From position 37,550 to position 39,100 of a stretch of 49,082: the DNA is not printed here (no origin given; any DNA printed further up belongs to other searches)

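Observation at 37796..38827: C-family (DnaE-like) DNA polymerase palm/fingers core embedded in-frame in a conjugative relaxase-helicase-primase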

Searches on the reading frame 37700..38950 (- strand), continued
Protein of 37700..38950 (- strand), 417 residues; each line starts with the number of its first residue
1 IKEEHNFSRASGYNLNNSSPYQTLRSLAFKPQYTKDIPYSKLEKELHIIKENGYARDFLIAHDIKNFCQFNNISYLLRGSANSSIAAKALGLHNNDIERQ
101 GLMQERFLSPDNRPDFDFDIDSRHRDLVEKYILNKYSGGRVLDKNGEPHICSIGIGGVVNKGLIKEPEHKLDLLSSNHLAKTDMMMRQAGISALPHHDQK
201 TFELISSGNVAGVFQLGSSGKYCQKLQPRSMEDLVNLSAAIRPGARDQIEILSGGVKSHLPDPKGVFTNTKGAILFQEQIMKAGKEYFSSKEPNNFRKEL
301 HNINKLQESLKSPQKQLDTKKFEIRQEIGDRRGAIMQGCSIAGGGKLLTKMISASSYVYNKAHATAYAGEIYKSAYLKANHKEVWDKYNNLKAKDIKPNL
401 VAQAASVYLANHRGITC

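Call 83: find_encoding_contigs(protein=P0166, flank=10000, max_places=2)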
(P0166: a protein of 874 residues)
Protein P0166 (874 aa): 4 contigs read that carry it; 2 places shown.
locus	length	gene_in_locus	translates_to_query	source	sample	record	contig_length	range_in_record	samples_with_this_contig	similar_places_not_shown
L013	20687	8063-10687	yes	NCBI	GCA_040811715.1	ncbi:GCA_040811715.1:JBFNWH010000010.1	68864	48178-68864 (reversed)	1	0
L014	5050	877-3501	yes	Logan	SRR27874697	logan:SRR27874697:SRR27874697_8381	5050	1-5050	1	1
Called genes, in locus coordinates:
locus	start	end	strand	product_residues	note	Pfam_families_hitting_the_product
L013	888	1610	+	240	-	PF07996:T4SS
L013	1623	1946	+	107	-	-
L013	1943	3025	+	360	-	PF04610:TrbL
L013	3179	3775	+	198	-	PF19570:DUF6088, PF13338:AbiEi_4 (weak)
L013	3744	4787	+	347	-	PF08843:AbiEii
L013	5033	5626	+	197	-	PF00239:Resolvase, PF02796:HTH_7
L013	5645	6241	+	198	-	PF07929:PRiA4_ORF3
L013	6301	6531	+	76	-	-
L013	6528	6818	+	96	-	-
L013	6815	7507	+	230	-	PF08843:AbiEii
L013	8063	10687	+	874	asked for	PF07733:DNA_pol3_alpha, PF17657:DNA_pol3_finger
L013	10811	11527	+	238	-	-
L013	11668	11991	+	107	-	-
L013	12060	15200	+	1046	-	-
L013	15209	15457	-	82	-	-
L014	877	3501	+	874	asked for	PF07733:DNA_pol3_alpha, PF17657:DNA_pol3_finger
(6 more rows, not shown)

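Call 84: search_protein_families(library=pfam, proteins=[P0167, P0169, P0180, P0172], max_evalue=0.05)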
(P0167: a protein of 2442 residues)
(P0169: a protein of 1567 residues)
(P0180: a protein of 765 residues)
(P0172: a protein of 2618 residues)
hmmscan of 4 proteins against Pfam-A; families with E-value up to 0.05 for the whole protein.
P0167 (2442 aa): 24 families
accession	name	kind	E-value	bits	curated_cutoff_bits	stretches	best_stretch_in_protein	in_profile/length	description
PF13604.12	AAA_30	-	1.7e-43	149.1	27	1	403-626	2-186/191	AAA domain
PF03389.21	MobA_MobL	-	4.8e-43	148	26.7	1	15-230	1-218/224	MobA/MobL family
PF07733.18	DNA_pol3_alpha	-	5.2e-35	121.8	23.9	1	1736-1859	2-126/260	Bacterial DNA polymerase III alpha NTPase domain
PF17657.6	DNA_pol3_finger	-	3.3e-21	75.7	22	1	1932-2087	2-164/166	Bacterial DNA polymerase III alpha subunit finger domain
PF13245.12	AAA_19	-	1.2e-18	68.1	25.1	1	407-573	1-133/134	AAA domain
PF09848.15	SLFN-g3_helicase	-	4.1e-05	23.4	24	1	419-615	2-163/354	Schlafen group 3, DNA/RNA helicase domain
PF01443.25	Viral_helicase1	-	6.2e-05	23.4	21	0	422-444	2-22/228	Viral superfamily 1 RNA helicase core domain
PF13401.12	AAA_22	-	0.00011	23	27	1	417-564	4-122/130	AAA domain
PF22232.2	TraI_hel_assoc_N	-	0.00044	21.3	27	0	526-563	61-98/99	TraI helicase-associated ssDNA bd, N-terminal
PF18335.7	SH3_13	-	0.00063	19.9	41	1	718-748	24-54/65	ATP-dependent RecD-like DNA helicase SH3 domain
PF13086.12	AAA_11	-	0.0017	18.6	27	1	405-463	4-69/257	AAA domain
PF13191.12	AAA_16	-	0.0019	19.2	32.6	1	404-538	8-141/167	AAA ATPase domain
PF02562.22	PhoH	-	0.0023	17.9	27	0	404-446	6-47/205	PhoH-like protein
PF13155.12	Toprim_2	-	0.0025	18.6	22.1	1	1622-1686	23-83/88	Toprim-like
PF05970.20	PIF1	-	0.0042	17.1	25.9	1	413-462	12-66/223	PIF1-like helicase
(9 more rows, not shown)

P0169 (1567 aa): 4 families
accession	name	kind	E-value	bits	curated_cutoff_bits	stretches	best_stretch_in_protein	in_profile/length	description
PF07733.18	DNA_pol3_alpha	-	1.3e-36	127.1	23.9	1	724-841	18-135/260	Bacterial DNA polymerase III alpha NTPase domain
PF17657.6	DNA_pol3_finger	-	1.4e-30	106.2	22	1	904-1075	1-163/166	Bacterial DNA polymerase III alpha subunit finger domain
PF01751.28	Toprim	-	0.00056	20.5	23.1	1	564-627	2-77/96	Toprim domain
PF19898.4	DUF6371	-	0.026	14.8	27.7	0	538-614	80-149/150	Domain of unknown function (DUF6371)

P0180 (765 aa): 2 families
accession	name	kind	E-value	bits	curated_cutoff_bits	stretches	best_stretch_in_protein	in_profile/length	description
PF07733.18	DNA_pol3_alpha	-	1.3e-33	117.2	23.9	1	57-172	16-131/260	Bacterial DNA polymerase III alpha NTPase domain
PF17657.6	DNA_pol3_finger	-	1.4e-22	80.2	22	1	236-371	27-163/166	Bacterial DNA polymerase III alpha subunit finger domain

P0172 (2618 aa): 14 families
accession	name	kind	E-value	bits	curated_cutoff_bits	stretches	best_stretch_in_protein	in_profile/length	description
PF03389.21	MobA_MobL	-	9.8e-54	182.9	26.7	1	54-257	1-217/224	MobA/MobL family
PF07733.18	DNA_pol3_alpha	-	4.4e-35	122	23.9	1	1835-1967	9-140/260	Bacterial DNA polymerase III alpha NTPase domain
PF13604.12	AAA_30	-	2.4e-34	119.2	27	1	463-669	4-183/191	AAA domain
PF17657.6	DNA_pol3_finger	-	8e-23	81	22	1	2035-2200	8-162/166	Bacterial DNA polymerase III alpha subunit finger domain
PF13245.12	AAA_19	-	1.3e-14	55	25.1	1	477-615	12-132/134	AAA domain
PF13538.12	UvrD_C_2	-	3.4e-06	27.2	27.4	1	881-921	1-48/52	UvrD-like helicase C-terminal domain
PF01751.28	Toprim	-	0.00021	21.8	23.1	1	1688-1753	2-79/96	Toprim domain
PF13481.12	AAA_25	-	0.00031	20.8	27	1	462-512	19-70/195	AAA domain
PF19898.4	DUF6371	-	0.0035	17.6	27.7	1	1681-1738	94-149/150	Domain of unknown function (DUF6371)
PF05970.20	PIF1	-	0.0046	17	25.9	1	462-592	3-122/223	PIF1-like helicase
PF13191.12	AAA_16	-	0.0066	17.4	32.6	1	471-508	18-56/167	AAA ATPase domain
PF18335.7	SH3_13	-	0.01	16.1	41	1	810-840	28-58/65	ATP-dependent RecD-like DNA helicase SH3 domain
PF01443.25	Viral_helicase1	-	0.014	15.6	21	0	884-925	179-227/228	Viral superfamily 1 RNA helicase core domain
PF13155.12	Toprim_2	-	0.018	15.8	22.1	0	1710-1766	22-78/88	Toprim-like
